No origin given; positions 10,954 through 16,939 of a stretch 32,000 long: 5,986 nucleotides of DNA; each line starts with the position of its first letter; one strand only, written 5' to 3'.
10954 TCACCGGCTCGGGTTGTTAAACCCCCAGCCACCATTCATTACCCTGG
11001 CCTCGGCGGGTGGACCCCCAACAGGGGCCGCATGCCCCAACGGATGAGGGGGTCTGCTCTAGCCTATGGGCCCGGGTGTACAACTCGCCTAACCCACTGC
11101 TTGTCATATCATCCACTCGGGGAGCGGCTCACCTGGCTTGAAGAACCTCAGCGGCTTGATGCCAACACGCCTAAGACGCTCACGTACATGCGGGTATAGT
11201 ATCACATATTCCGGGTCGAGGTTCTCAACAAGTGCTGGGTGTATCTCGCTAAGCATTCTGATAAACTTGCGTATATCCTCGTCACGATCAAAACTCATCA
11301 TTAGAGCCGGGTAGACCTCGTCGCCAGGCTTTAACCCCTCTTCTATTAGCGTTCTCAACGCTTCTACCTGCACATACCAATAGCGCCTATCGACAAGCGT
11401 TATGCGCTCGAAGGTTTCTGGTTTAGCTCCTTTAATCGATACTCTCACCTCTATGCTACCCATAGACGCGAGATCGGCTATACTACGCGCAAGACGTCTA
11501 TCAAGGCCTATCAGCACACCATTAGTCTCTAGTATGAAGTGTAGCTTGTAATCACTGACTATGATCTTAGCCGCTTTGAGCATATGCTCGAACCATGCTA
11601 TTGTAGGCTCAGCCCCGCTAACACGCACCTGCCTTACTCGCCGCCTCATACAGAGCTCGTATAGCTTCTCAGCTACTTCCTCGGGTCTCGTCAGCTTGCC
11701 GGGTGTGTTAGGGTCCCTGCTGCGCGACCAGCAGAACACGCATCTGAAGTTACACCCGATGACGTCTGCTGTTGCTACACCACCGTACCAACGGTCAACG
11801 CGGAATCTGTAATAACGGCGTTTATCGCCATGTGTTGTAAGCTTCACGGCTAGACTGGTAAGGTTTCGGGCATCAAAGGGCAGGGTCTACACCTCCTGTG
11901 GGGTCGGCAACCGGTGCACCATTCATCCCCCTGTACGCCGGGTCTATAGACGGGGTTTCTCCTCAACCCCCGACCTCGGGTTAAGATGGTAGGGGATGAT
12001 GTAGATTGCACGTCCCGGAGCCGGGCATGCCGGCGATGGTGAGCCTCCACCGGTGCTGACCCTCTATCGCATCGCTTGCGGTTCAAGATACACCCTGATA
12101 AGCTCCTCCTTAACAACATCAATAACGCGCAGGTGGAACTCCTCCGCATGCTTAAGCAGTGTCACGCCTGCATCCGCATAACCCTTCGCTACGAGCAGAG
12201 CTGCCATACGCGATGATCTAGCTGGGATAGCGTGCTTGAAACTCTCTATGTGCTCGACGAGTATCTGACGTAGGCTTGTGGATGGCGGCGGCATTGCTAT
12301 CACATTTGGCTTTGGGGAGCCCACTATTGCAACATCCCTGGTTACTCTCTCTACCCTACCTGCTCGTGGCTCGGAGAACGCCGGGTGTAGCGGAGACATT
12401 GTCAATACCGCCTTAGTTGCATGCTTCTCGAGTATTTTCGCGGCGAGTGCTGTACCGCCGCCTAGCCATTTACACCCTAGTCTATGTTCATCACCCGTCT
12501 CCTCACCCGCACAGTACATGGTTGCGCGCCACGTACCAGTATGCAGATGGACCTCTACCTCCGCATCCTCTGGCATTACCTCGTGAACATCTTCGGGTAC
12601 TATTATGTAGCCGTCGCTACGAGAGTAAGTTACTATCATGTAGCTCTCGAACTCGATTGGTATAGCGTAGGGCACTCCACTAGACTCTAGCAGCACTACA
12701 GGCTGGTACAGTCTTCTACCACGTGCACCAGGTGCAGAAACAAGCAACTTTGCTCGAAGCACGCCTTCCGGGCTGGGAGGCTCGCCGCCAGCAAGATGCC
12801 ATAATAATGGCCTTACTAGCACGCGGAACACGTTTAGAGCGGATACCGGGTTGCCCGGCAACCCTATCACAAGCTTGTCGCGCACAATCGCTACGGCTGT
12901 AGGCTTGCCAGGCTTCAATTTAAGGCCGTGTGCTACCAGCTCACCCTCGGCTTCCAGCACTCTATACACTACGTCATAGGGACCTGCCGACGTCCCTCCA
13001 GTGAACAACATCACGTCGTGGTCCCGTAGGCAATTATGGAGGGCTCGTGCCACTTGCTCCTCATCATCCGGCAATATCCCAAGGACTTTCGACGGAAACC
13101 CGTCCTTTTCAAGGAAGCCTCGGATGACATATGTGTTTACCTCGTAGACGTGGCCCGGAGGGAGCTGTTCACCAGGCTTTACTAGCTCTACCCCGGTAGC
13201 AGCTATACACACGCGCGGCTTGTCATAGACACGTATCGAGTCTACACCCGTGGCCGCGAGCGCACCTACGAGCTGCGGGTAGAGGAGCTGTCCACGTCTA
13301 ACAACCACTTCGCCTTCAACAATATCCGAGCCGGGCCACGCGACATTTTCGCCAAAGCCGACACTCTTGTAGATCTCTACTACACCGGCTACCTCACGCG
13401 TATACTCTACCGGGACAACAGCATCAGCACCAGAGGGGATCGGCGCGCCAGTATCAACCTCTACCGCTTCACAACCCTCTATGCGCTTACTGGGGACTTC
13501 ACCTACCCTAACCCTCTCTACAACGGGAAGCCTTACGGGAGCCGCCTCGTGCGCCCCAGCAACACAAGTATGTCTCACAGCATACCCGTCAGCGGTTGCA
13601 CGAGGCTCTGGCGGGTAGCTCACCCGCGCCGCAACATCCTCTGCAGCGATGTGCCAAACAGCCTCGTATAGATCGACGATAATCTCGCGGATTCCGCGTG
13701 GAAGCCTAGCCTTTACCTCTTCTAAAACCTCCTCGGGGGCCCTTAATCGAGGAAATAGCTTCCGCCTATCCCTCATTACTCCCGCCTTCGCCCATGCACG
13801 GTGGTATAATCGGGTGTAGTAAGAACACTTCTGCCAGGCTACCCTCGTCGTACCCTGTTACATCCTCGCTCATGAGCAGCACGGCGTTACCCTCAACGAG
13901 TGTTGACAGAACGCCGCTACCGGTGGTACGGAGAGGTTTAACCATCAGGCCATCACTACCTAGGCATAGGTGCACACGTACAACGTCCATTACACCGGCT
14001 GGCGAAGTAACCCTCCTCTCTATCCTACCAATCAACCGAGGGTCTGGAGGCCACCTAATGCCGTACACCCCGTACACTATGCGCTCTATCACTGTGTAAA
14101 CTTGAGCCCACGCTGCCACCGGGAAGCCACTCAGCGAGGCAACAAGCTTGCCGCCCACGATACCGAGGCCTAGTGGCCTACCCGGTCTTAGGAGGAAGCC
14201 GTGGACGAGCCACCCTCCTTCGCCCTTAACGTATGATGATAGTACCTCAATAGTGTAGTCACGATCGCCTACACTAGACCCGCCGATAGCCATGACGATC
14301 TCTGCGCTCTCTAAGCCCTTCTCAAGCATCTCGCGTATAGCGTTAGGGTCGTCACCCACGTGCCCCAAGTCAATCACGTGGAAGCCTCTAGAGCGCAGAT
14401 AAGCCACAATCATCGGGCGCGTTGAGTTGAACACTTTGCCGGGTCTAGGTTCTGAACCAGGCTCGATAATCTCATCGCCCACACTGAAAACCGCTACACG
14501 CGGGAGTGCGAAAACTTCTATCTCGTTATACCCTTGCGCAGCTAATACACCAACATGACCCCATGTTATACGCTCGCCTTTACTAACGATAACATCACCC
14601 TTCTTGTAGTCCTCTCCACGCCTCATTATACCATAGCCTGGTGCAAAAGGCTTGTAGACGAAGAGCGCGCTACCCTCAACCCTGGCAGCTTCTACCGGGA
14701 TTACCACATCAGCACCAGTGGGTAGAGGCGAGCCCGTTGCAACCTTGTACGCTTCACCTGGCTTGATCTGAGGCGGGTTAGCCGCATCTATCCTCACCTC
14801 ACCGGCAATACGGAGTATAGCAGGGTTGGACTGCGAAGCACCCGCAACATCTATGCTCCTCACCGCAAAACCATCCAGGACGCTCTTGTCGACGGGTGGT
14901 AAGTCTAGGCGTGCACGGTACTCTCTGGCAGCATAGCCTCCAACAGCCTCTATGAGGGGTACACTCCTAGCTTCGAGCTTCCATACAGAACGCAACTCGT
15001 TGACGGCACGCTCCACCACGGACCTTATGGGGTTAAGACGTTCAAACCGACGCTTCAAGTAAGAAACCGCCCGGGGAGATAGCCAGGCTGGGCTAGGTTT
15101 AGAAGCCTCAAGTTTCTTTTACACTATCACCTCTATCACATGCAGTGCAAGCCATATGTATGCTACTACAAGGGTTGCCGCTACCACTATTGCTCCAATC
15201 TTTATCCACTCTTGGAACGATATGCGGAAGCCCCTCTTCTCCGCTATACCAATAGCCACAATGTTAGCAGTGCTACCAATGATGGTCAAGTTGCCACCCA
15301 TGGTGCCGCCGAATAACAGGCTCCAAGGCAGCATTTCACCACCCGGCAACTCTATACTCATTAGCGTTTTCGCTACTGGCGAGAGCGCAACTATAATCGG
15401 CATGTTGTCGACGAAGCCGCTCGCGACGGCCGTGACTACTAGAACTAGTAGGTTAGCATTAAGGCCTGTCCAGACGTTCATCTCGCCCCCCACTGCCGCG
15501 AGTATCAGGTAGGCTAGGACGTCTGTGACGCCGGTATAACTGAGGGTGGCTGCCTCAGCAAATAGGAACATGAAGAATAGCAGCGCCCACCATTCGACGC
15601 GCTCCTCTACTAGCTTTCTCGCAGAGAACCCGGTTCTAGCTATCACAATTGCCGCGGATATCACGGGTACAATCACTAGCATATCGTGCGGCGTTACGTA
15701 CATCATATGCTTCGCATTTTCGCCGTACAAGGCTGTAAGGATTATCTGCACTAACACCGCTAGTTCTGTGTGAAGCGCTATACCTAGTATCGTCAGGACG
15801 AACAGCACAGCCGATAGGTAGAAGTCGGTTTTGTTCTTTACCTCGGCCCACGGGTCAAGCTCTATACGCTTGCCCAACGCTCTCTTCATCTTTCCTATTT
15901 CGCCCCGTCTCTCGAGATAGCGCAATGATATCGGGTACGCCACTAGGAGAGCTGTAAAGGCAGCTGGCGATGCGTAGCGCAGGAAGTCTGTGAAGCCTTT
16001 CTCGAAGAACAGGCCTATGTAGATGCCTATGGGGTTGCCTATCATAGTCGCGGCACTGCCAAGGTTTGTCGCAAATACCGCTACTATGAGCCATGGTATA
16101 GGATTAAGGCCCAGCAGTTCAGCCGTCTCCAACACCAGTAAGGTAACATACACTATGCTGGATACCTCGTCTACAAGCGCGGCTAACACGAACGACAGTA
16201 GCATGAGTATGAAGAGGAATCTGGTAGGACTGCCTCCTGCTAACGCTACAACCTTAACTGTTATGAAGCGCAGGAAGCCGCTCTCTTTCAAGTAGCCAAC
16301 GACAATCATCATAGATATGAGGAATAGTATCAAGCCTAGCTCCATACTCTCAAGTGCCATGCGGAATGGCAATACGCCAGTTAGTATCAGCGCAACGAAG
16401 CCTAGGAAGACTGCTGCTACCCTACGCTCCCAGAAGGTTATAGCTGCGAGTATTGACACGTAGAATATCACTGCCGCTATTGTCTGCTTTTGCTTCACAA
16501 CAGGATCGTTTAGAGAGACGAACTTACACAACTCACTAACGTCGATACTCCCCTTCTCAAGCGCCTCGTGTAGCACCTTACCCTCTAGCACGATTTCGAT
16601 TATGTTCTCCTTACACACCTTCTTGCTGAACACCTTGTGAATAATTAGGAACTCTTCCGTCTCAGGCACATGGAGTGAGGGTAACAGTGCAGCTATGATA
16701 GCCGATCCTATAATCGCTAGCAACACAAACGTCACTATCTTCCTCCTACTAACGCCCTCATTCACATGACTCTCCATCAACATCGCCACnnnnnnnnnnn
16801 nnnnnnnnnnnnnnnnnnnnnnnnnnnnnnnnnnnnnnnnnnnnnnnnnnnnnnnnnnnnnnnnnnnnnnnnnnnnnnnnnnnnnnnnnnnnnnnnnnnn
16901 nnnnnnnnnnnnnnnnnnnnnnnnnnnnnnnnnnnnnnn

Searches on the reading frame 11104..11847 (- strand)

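Call 87: search_protein_families(library=pfam, proteins=[window:11104-11847:-], max_evalue=0.00001)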
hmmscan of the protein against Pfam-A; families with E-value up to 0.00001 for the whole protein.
window:11104-11847:- (247 aa): 1 family
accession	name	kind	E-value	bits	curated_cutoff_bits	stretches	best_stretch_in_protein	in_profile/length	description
PF04055.27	Radical_SAM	-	2.1e-18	67.5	29.5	1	31-199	6-166/166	Radical SAM superfamily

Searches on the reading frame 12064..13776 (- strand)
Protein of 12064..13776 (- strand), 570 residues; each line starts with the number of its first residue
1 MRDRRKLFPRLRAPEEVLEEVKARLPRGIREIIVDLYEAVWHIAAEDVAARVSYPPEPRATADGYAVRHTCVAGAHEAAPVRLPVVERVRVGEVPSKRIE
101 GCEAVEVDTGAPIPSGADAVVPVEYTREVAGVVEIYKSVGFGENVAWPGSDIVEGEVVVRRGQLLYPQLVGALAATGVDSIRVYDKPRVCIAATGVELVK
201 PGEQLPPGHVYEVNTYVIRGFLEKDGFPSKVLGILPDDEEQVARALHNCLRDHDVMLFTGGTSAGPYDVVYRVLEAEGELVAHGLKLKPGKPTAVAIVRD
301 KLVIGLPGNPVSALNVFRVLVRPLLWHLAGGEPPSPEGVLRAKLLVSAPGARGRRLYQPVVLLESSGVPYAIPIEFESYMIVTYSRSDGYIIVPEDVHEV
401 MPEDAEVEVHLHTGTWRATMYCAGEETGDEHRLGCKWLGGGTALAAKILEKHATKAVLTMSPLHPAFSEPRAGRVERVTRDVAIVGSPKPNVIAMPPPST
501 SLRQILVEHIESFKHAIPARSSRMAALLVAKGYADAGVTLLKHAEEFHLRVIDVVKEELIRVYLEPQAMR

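Call 86: search_protein_families(library=pfam, proteins=[window:12064-13776:-], max_evalue=0.00001)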
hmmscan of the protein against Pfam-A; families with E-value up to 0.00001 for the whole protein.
window:12064-13776:- (570 aa): 3 families
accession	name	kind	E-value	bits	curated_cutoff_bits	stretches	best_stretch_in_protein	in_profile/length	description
PF03453.22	MoeA_N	-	3e-36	124.9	30.8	1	15-177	4-160/160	MoeA N-terminal region (domain I and II)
PF00994.29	MoCF_biosynth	-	1.5e-26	93.3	26.6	1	191-325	2-142/144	Probable molybdopterin binding domain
PF03454.20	MoeA_C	-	5.6e-10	39.7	22.1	1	341-409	1-69/72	MoeA C-terminal region (domain IV)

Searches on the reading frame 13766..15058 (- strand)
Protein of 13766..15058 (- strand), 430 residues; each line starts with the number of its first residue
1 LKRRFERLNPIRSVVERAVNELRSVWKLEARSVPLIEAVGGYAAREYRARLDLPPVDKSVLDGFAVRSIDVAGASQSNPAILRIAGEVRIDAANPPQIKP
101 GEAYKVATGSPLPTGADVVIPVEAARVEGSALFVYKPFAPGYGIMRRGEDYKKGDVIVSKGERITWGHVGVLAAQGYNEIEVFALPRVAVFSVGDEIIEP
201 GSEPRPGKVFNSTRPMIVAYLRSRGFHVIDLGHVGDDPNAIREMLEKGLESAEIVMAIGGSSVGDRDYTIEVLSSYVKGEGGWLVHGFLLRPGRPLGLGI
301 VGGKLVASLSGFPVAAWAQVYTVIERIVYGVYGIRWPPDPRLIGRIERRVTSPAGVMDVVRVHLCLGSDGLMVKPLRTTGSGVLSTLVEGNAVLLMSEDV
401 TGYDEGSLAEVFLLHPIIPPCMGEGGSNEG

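Call 86: search_protein_families(library=pfam, proteins=[window:13766-15058:-], max_evalue=0.00001)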
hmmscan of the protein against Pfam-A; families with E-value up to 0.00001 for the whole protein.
window:13766-15058:- (430 aa): 3 families
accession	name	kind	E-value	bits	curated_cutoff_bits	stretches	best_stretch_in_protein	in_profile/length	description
PF03453.22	MoeA_N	-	5.7e-37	127.3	30.8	1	15-176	3-160/160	MoeA N-terminal region (domain I and II)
PF00994.29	MoCF_biosynth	-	1.1e-24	87.3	26.6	1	189-324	1-138/144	Probable molybdopterin binding domain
PF03454.20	MoeA_C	-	2.5e-09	37.7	22.1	1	345-414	3-72/72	MoeA C-terminal region (domain IV)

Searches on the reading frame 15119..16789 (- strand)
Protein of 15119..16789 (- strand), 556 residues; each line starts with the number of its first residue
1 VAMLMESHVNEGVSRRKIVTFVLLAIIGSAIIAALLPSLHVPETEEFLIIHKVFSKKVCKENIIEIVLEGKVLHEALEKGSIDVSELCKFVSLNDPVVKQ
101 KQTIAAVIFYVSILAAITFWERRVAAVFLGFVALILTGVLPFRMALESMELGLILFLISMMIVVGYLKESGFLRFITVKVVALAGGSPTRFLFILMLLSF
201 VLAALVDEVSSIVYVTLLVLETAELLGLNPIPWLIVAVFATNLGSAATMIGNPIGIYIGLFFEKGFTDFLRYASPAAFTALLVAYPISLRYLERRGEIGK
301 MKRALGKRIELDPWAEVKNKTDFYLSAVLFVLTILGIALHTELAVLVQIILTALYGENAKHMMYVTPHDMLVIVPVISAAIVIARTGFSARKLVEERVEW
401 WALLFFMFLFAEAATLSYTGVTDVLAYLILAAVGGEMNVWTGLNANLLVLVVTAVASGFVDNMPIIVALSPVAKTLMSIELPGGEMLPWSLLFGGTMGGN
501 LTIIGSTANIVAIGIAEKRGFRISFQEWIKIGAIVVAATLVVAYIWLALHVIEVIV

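Call 86: search_protein_families(library=pfam, proteins=[window:15119-16789:-], max_evalue=0.00001)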
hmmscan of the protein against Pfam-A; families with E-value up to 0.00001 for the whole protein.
window:15119-16789:- (556 aa): 2 families
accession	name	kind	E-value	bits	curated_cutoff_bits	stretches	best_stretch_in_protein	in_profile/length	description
PF03600.22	CitMHS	-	9.1e-46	156.9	31.9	1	116-494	4-336/336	Citrate transporter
PF02040.21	ArsB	-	4.6e-06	26.7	22.2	0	131-547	30-419/423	Arsenical pump membrane protein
